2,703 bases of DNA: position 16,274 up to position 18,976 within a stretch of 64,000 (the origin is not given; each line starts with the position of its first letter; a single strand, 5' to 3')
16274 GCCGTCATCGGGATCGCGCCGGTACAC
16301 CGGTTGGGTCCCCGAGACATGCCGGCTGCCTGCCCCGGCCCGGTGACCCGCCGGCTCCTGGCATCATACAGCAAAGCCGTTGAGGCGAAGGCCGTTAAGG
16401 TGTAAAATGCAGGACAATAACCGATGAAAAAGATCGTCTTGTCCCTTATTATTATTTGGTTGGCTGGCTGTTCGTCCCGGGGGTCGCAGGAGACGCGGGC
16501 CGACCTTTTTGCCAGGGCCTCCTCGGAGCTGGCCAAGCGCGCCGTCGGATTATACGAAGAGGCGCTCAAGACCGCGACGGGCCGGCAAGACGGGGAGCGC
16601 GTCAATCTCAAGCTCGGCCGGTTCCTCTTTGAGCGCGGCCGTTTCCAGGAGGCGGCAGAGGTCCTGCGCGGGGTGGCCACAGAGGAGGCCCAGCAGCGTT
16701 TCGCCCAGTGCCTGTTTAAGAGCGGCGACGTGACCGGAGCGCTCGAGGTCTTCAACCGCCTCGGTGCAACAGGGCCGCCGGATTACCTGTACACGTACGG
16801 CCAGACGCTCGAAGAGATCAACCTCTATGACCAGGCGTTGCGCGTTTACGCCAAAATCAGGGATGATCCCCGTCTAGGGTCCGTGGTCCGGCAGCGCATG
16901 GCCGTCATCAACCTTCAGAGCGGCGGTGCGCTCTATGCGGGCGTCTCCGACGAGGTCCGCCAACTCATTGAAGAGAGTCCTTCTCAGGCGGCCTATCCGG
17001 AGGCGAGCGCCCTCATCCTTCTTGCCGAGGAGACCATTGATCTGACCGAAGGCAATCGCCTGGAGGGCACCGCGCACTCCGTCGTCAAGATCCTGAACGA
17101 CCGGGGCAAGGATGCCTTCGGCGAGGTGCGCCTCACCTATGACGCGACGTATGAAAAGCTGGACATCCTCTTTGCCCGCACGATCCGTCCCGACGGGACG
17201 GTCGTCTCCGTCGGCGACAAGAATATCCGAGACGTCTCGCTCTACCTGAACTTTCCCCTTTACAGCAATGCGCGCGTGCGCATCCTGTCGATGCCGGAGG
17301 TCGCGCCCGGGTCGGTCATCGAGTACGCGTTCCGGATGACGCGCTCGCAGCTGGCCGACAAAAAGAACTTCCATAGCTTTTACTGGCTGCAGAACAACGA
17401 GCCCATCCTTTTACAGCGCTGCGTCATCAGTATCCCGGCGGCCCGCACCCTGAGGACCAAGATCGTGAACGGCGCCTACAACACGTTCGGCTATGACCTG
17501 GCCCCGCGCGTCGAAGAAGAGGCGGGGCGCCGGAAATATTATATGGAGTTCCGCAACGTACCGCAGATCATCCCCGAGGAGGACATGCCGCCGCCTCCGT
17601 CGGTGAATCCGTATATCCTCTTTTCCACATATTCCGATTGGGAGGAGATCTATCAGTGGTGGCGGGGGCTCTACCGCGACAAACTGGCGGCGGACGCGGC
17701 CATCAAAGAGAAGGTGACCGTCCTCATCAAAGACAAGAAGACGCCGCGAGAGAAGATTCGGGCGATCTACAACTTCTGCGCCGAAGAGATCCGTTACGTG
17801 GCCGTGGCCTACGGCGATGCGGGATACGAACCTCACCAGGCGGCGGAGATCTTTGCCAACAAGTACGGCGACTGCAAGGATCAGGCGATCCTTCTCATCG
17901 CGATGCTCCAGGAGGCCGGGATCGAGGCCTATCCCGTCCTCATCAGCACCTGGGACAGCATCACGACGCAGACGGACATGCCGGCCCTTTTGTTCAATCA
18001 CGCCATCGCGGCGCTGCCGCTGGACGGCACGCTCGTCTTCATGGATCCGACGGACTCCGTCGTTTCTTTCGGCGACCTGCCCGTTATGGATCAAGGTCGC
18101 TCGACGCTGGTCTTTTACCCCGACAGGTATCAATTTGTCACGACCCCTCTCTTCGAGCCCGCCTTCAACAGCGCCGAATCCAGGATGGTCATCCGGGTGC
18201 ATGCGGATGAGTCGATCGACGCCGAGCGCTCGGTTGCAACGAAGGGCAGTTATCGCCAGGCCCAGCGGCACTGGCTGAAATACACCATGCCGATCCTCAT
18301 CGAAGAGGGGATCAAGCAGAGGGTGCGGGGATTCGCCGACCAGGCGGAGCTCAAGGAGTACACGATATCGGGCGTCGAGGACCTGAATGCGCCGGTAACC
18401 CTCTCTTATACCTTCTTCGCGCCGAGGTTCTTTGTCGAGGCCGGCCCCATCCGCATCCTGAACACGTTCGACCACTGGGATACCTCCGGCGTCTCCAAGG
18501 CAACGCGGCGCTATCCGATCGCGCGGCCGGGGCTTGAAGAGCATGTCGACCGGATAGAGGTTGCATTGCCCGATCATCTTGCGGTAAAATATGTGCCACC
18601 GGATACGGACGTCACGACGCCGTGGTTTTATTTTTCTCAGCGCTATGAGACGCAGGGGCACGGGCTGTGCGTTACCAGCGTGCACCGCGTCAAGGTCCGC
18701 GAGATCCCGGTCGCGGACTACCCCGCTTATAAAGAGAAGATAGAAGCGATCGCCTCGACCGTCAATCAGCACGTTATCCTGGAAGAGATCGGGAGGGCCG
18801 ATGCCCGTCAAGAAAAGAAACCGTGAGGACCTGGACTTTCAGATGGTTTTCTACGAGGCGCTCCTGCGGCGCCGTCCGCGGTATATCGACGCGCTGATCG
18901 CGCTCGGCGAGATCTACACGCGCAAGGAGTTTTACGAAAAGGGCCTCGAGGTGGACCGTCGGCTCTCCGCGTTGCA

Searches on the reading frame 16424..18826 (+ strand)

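Call 49: search_protein_families(library=pfam, proteins=[window:16424-18826:+], max_evalue=0.001)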
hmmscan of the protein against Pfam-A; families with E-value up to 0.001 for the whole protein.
window:16424-18826:+ (800 aa): 9 families
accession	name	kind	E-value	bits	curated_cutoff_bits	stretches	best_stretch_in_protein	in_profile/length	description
PF12969.12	DUF3857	-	1.2e-33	117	24.6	1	214-381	6-168/170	Domain of Unknown Function with PDB structure (DUF3857)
PF01841.26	Transglut_core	-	4.8e-11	43.3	23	1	435-513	8-83/108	Transglutaminase-like superfamily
PF14559.12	TPR_19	-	3.2e-08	34.2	25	0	38-90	8-57/68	Tetratricopeptide repeat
PF12895.13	ANAPC3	-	7.3e-08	33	27.2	1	87-144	23-81/82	Anaphase-promoting complex, cyclosome, subunit 3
PF13428.12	TPR_14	-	2.4e-07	31.2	23.5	0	88-121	2-35/44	Tetratricopeptide repeat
PF13432.12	TPR_16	-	1.3e-06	29.2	32.7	0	39-85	15-58/65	Tetratricopeptide repeat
PF04473.18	DUF553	-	1.6e-05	24.8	20.5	1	437-551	11-122/140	Transglutaminase-like domain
PF07719.23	TPR_2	-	0.00011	22.4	27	0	63-81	6-24/34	Tetratricopeptide repeat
PF13174.12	TPR_6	-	0.00024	22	26.3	0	88-113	1-26/33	Tetratricopeptide repeat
